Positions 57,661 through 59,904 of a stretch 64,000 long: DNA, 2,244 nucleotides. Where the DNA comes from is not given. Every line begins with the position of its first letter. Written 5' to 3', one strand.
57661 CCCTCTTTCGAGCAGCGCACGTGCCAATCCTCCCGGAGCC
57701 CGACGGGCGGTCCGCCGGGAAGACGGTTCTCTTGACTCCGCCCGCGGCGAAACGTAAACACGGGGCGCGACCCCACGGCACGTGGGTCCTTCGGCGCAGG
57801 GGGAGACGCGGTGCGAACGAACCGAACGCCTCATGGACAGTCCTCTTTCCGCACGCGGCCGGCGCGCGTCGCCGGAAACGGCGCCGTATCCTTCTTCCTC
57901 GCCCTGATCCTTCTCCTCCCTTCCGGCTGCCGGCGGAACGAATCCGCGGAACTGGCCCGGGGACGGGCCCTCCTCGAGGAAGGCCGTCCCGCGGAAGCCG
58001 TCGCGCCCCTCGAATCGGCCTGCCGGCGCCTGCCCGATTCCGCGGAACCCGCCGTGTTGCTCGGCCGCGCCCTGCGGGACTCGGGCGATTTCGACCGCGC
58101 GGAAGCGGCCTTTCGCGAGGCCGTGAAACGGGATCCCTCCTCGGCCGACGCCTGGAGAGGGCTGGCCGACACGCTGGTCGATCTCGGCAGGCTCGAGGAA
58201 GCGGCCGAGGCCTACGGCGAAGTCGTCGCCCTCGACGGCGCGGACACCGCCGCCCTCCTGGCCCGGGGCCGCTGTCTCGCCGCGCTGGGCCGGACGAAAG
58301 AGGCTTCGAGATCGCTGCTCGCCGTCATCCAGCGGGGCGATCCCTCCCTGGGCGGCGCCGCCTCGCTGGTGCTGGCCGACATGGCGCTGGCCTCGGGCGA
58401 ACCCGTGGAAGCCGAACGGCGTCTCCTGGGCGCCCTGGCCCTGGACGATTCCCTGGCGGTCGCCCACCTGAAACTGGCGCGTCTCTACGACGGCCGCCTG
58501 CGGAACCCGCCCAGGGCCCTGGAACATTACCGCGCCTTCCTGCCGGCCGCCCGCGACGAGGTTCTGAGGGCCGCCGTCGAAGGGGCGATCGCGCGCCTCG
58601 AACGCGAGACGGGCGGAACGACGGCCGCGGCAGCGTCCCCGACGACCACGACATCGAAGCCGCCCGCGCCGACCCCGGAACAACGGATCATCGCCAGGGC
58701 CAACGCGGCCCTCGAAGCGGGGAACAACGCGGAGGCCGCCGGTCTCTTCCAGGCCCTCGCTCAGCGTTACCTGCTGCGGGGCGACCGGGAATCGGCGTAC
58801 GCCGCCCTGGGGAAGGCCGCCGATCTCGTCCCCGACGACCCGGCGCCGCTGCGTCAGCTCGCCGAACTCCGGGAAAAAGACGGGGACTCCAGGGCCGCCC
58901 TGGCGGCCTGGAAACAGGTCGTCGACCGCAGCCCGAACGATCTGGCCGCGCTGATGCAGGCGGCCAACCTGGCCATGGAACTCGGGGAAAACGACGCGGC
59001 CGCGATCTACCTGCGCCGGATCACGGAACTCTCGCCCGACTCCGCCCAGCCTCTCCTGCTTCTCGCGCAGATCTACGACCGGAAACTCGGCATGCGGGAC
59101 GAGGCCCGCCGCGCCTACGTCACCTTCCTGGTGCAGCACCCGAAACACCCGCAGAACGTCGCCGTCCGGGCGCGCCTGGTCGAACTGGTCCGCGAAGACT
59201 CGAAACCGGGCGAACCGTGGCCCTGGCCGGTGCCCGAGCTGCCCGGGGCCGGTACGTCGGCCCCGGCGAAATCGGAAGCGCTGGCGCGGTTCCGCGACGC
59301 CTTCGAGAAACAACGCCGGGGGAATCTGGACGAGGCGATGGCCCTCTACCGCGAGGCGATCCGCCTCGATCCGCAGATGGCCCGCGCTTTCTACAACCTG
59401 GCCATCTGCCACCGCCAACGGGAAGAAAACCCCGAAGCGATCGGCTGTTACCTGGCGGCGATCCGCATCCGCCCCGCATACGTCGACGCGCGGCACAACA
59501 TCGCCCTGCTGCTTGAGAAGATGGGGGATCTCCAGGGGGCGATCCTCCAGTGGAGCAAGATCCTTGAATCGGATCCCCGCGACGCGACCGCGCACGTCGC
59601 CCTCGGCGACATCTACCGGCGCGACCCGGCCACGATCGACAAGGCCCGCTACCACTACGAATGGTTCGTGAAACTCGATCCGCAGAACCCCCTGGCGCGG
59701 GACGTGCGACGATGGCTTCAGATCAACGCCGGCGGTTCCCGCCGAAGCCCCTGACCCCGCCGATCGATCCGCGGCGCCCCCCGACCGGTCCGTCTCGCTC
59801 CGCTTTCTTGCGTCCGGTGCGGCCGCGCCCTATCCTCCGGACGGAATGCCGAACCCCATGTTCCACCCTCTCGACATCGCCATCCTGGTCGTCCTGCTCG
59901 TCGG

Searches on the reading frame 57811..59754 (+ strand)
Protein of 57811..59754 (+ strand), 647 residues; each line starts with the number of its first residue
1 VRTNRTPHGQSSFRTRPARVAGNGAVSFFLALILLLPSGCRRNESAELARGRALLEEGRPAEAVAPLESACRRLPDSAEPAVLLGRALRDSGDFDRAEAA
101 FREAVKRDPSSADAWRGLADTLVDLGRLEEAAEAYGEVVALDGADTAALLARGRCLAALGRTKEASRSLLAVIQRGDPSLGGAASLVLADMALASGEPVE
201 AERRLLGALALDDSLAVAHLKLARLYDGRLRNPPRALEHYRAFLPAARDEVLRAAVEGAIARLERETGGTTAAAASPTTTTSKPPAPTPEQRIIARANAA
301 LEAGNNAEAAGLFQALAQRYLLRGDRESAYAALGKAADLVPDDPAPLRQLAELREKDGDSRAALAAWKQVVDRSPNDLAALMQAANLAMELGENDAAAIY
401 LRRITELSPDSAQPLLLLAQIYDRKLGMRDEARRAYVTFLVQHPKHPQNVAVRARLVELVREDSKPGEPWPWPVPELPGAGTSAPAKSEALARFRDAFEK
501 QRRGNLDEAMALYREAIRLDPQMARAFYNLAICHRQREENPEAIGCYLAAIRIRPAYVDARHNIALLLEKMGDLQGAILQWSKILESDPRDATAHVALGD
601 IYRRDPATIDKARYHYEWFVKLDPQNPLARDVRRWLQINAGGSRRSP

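Call 64: search_protein_families(library=pfam, proteins=[window:57811-59754:+], max_evalue=0.00001)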
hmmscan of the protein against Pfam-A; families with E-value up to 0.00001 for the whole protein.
window:57811-59754:+ (647 aa): 18 families
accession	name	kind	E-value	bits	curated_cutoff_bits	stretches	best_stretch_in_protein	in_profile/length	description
PF13414.12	TPR_11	-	2.9e-40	136.1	26.8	2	503-531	7-35/42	TPR repeat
PF13432.12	TPR_16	-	1e-39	135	32.7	4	83-141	2-60/65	Tetratricopeptide repeat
PF13428.12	TPR_14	-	2.8e-36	120.7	23.5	1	82-120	5-43/44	Tetratricopeptide repeat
PF07719.23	TPR_2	-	4e-36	120.6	27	0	82-110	5-33/34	Tetratricopeptide repeat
PF14559.12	TPR_19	-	3.2e-32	111.1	25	3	88-133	1-46/68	Tetratricopeptide repeat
PF13181.12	TPR_8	-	3.5e-30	102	25.7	0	82-110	5-33/34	Tetratricopeptide repeat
PF13431.12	TPR_17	-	4.5e-30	101.8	24.4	0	100-131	1-32/34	Tetratricopeptide repeat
PF00515.34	TPR_1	-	2.4e-29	100.4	27.8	0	524-556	1-33/34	Tetratricopeptide repeat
PF13174.12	TPR_6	-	1.2e-27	95.1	26.3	0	415-445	3-32/33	Tetratricopeptide repeat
PF13424.12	TPR_12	-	2.6e-17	63.2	30.1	0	502-555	15-76/77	Tetratricopeptide repeat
PF13176.12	TPR_7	-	3.4e-16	58.3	27.9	0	83-111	4-34/36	Tetratricopeptide repeat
PF12895.13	ANAPC3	-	2.4e-15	57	27.2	1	67-137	12-81/82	Anaphase-promoting complex, cyclosome, subunit 3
PF23914.1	TPR_CcmH_CycH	-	4.1e-12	46.7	42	0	320-410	60-153/158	Cytochrome c-type biogenesis protein H TPR domain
PF13371.12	TPR_9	-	3.6e-10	40.1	35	0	532-597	3-68/73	Tetratricopeptide repeat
PF24575.1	TPR_Slam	-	4.9e-10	40.2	35.2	0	485-543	42-100/104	Surface lipoprotein assembly modifier, N-terminal TPR repeats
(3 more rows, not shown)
